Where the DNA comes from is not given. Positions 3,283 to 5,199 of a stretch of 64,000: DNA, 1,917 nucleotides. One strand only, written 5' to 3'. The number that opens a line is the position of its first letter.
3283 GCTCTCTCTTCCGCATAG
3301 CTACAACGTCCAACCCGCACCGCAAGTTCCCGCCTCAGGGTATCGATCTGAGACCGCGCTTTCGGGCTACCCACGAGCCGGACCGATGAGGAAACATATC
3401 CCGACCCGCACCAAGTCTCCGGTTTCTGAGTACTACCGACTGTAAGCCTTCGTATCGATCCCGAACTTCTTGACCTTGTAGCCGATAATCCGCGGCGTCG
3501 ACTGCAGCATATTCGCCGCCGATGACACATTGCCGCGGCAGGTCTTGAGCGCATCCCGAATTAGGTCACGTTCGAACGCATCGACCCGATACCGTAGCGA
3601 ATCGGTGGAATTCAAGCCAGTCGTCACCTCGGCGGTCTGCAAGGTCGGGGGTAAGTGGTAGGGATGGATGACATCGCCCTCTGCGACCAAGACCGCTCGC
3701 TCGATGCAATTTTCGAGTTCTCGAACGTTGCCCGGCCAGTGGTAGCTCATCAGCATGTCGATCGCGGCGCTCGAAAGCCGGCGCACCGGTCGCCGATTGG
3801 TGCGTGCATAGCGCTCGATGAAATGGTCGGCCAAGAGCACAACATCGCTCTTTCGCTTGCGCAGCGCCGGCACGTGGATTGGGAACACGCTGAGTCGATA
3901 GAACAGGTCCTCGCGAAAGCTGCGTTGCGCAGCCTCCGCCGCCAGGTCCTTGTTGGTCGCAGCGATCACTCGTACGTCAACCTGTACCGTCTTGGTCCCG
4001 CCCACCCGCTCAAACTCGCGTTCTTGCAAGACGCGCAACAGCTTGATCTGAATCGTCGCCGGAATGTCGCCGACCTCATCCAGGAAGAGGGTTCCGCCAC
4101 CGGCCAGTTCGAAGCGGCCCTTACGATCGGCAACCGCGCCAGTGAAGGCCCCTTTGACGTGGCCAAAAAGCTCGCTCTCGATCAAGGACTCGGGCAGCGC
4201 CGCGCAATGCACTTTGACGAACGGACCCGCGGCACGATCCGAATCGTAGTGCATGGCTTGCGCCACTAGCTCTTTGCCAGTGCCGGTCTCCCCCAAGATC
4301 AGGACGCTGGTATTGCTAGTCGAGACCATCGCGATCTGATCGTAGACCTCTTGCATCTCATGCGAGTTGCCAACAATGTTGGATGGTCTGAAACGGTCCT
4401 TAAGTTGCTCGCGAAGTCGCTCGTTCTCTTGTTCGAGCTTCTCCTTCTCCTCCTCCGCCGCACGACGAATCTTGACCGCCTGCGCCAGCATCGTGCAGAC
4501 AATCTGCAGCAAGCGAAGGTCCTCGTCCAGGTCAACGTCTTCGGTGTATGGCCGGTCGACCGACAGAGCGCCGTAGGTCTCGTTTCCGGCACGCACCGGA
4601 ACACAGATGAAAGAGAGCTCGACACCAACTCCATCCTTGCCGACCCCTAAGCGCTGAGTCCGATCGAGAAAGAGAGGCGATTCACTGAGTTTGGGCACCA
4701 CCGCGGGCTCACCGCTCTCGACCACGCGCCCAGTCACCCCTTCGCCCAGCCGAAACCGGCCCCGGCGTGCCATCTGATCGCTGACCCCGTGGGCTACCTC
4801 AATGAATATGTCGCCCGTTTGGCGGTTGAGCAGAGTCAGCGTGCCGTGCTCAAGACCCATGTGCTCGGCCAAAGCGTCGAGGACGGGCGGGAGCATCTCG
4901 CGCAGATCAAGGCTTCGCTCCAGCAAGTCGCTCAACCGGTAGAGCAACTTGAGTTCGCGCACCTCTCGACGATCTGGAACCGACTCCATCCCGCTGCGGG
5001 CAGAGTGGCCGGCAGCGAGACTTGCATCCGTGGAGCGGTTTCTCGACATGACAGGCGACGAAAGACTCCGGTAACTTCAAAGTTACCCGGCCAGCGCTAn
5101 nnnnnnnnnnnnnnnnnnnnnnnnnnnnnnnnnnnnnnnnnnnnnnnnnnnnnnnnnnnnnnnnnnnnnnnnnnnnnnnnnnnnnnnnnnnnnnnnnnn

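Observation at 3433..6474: Self-contained sigma54-glnII-GAF activator module without NtrBC or nif genes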

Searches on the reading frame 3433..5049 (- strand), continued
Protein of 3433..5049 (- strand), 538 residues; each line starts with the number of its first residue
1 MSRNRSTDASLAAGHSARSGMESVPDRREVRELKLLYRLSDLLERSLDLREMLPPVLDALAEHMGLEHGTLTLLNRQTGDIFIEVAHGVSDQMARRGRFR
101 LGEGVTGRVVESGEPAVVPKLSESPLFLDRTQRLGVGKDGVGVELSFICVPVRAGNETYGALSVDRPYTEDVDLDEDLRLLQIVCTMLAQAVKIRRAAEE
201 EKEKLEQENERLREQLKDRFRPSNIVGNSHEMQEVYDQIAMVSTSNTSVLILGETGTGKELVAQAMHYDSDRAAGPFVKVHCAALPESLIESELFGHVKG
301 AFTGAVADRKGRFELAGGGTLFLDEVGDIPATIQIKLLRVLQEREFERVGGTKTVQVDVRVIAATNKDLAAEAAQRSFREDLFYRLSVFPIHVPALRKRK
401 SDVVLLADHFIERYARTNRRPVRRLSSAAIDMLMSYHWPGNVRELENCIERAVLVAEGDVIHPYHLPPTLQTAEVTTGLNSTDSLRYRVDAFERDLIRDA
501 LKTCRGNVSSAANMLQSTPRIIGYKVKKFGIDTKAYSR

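Call 26: search_protein_families(library=ncbifam, proteins=[window:3433-5049:-, L013:858-3068:+, L012:7745-8437:+, L019:7759-8460:+], max_evalue=0.00001)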
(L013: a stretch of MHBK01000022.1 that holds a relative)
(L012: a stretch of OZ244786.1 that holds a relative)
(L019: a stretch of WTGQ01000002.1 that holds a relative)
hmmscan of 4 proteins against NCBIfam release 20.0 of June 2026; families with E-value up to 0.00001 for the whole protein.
window:3433-5049:- (538 aa): 25 families
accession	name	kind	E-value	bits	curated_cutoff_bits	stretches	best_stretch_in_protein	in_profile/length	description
TIGR01817.1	nifA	equivalog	4.1e-156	520.8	528.85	1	32-466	3-438/534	nif-specific transcriptional activator NifA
NF003451.0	PRK05022.1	equivalog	3.2e-118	395.7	476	1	148-519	116-498/512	nitric oxide reductase transcriptional regulator NorR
NF008469.0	PRK11361.1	equivalog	1.9e-116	389.5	714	1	203-533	123-458/461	acetoacetate metabolism transcriptional regulator AtoC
TIGR02915.1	PEP_resp_reg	equivalog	4.5e-106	355.4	502.6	1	194-522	113-435/445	PEP-CTERM-box response regulator transcription factor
NF041552.1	TF_PrdR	equivalog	1.2e-105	354.1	795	1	188-529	234-576/577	sigma-54 dependent transcriptional regulator PrdR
TIGR01818.1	ntrC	equivalog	2.4e-103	346.4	558.6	1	195-499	111-413/463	nitrogen regulation protein NR(I)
NF011958.0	PRK15429.1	equivalog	1.2e-101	341.4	830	1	31-535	185-690/692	formate hydrogenlyase transcriptional activator FlhA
NF038308.1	RNA_repair_RtcR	equivalog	6.7e-98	328.8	650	1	198-478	156-444/530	RNA repair transcriptional activator RtcR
NF050807.1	TransRegFlbDCaul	equivalog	9.4e-98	328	750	1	225-529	120-438/454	sigma-54-dependent transcriptional regulator FlbD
NF007689.0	PRK10365.1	equivalog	2.3e-96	323.3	760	1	224-521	140-434/441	sigma-54-dependent response regulator transcription factor ZraR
TIGR02974.1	phageshock_pspF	equivalog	1.4e-90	303.9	443.55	1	225-456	1-233/336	phage shock protein operon transcriptional activator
NF011695.0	PRK15115.1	equivalog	8e-88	295.1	763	1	217-515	130-422/445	two-component system response regulator GlrR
NF041946.1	LuxO_transreg_Vib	equivalog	9.9e-88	294.9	800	1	204-528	117-459/463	quorum-sensing sigma-54 dependent transcriptional regulator LuxO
NF041906.1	V4R_TF_MobR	exception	3.8e-87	293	999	1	221-529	230-544/544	phenol degradation transcriptional regulator MobR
TIGR02329.1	propionate_PrpR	equivalog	8.8e-86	288.6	499.2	1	186-515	177-513/526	propionate catabolism operon regulatory protein PrpR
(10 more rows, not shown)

L013:858-3068:+ (736 aa): 4 families
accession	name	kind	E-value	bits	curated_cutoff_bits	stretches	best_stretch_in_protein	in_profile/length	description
TIGR00653.1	GlnA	equivalog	3e-16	59.2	429.15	1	229-414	121-313/462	type I glutamate--ammonia ligase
TIGR03105.1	gln_synth_III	equivalog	3e-12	45.8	469.6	1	280-413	155-288/435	type III glutamate--ammonia ligase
NF007006.0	PRK09469.1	equivalog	8.9e-09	34.4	845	1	293-406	201-311/469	glutamate--ammonia ligase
NF045547.1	GGputSyn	equivalog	1.8e-07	30.3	650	1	284-409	167-288/438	gamma-glutamylputrescine synthetase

L012:7745-8437:+ (230 aa): 1 family
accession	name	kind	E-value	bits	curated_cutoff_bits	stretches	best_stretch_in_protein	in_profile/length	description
TIGR02001.1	gcw_chp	subfamily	1.1e-09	38.2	47.15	1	9-178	13-188/244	TorF family putative porin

L019:7759-8460:+ (233 aa): 0 families
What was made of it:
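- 3433..5049 (-): One-component sigma-54 activator (538 aa) with the domain order GAF, coiled-coil linker, AAA+, HTH. TIGR01817 nifA scores 520.8 bits against a cut-off of 528.85 (call 26).
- Closest known: NifA of diazotrophic Proteobacteria. Same: The score is near the threshold (520.8 against 528.85; call 26).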

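Call 46: search_solved_structures(query=window:3433-5049:-, max_evalue=1e-10)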
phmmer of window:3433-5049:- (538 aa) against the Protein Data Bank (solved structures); distinct sequences matched with E-value up to 1e-10: 40.
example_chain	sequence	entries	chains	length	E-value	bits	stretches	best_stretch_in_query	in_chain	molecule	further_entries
9qq6_C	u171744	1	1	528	5e-113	381.7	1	32-532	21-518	Nif-specific regulatory protein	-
1ojl_A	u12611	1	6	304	1.3e-88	301.1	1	223-522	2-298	TRANSCRIPTIONAL REGULATORY PROTEIN ZRAR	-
8p53_C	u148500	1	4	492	1.7e-82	280.9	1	198-468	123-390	Transcriptional regulator FleQ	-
26jl_A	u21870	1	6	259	3.9e-82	279.8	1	221-469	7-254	Flagellar regulatory protein A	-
8pb9_D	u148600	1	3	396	4.4e-82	279.6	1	198-467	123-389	Transcriptional regulator FleQ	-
6jdi_A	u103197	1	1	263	2.8e-81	276.9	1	224-467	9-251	Nitrogen assimilation regulatory protein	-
5exp_A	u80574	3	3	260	1.4e-80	274.7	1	224-467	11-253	Transcriptional regulator FleQ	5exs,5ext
6j7e_A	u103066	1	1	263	1.4e-80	274.6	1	224-467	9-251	Nitrogen assimilation regulatory protein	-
7ejw_C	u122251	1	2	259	1.4e-80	274.6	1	224-467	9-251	Transcriptional regulator FleQ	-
5exx_A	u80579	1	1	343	2e-80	274.1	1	224-469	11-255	Transcriptional regulator FleQ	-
6jdl_A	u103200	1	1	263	3.7e-80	273.2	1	224-467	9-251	Nitrogen assimilation regulatory protein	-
4l4u_A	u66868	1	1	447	4.5e-76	259.8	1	192-531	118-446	Transcriptional regulator (NtrC family)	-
1ny5_A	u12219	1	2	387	7.4e-75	255.7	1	192-462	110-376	transcriptional regulator (NtrC family)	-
4ly6_A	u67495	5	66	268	1.5e-73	251.5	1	205-462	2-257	Transcriptional regulator (NtrC family)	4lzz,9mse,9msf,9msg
1ny6_A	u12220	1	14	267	2.5e-73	250.7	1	206-462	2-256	transcriptional regulator (NtrC family)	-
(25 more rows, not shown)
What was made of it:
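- Closest known: NifA of diazotrophic Proteobacteria. Same: Full-length NifA 9qq6 is the best PDB hit for the whole protein, at E = 5e-113 (call 46).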

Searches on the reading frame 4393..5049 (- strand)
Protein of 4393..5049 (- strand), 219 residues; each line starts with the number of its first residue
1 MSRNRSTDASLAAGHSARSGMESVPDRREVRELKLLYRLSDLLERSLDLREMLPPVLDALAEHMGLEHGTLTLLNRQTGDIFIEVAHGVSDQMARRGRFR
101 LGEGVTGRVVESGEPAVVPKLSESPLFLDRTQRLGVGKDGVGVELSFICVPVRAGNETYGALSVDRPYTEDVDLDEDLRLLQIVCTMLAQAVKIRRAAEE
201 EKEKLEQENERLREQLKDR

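Call 47: search_solved_structures(query=window:4393-5049:-, max_evalue=0.001, show_alignments=4)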
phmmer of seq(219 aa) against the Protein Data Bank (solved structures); distinct sequences matched with E-value up to 0.001: 9.
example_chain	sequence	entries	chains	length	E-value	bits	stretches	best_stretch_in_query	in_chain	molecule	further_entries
4g3k_A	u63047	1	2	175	2.1e-25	93.1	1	32-208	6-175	Transcriptional regulator nlh1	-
4g3w_A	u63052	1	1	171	7.2e-24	88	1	32-202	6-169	Transcriptional regulator nlh1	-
9qq6_C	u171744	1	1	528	7.6e-17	65.1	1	32-215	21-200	Nif-specific regulatory protein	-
4g3v_A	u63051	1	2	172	3.7e-14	56.3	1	26-203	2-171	Transcriptional regulator nlh2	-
8jrc_A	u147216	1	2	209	2.6e-13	53.5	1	36-212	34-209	Nif-specific regulatory protein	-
5w10_A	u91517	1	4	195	1.9e-08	37.7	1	32-193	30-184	cGMP-specific phosphodiesterase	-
3e0y_A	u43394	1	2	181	5.5e-07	32.9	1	28-202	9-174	Conserved domain protein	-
1ykd_A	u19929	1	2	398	2.7e-06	30.6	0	35-157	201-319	adenylate cyclase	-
4mcw_A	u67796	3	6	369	9.3e-06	28.9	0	30-202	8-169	Metal dependent phosphohydrolase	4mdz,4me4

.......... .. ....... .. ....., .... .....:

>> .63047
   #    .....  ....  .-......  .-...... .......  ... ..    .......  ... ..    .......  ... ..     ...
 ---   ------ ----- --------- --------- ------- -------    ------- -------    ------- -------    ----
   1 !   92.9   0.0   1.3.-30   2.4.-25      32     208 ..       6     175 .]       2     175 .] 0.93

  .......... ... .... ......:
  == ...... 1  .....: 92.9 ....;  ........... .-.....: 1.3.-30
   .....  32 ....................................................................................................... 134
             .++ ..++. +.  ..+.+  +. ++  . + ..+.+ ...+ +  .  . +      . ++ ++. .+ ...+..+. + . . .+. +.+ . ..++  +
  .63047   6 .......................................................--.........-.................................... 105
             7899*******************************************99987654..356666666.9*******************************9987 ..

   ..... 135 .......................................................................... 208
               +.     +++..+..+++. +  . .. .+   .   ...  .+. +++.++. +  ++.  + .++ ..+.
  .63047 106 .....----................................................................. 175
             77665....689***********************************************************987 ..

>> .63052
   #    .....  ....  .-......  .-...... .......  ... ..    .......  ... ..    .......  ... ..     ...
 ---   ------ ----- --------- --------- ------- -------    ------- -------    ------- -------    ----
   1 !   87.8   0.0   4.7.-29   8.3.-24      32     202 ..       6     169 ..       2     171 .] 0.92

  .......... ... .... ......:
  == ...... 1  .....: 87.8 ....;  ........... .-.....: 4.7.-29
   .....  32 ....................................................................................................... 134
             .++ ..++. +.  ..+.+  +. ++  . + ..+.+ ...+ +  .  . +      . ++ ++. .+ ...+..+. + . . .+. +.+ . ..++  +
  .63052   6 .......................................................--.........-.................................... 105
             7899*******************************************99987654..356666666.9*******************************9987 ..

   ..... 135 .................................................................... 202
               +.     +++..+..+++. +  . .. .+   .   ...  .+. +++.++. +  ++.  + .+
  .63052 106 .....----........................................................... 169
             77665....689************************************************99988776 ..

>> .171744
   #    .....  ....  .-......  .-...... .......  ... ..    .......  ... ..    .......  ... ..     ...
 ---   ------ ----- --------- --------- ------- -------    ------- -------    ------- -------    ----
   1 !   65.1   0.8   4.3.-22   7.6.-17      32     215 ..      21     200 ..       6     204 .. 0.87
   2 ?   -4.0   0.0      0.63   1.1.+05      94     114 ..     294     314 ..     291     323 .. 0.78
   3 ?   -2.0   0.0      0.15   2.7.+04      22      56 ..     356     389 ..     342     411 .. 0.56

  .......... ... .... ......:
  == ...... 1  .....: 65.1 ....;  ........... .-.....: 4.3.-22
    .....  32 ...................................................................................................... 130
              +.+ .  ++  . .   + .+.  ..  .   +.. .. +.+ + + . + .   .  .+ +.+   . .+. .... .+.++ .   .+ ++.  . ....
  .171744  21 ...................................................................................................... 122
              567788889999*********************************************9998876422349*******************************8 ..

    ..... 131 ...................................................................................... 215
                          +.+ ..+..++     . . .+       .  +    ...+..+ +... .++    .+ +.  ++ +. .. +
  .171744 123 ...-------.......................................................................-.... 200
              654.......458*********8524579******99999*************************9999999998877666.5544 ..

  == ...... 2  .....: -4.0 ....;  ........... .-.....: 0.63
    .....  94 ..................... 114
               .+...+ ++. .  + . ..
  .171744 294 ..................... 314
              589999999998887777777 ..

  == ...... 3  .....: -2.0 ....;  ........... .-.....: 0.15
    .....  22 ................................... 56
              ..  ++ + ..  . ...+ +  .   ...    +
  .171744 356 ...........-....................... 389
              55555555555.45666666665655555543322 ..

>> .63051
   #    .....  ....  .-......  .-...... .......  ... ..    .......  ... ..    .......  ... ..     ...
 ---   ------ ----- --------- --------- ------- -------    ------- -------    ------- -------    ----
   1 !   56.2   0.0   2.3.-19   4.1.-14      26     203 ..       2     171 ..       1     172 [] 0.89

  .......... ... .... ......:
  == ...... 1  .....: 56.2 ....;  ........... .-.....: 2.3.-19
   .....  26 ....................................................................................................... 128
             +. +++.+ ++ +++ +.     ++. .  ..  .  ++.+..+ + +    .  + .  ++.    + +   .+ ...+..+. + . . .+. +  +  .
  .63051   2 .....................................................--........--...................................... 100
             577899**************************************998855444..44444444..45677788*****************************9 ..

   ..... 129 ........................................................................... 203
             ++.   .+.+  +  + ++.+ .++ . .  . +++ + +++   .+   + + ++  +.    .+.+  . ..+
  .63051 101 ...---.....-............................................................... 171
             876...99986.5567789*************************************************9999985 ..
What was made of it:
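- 4474..4908 (-): GAF sensor domain (residues 48-192). That is ahead of NifA 9qq6 (8e-17), Nlh2 4g3v (4e-14) and NifA GAF 8jrc (3e-13) (call 47).
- On GAF-regulated sigma-54 activators of the Aquifex Nlh1/Nlh2 type: 4g3k matches residues 32-208 at E = 2e-25 (call 47).
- Closest known: Aquifex aeolicus NifA-like homologues Nlh1 and Nlh2. Same: The Nlh1 GAF domain is the best solved-structure match to this GAF domain, at E = 2e-25 (call 47).
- The GAF domain is closer to Nlh1 than to NifA (call 47).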
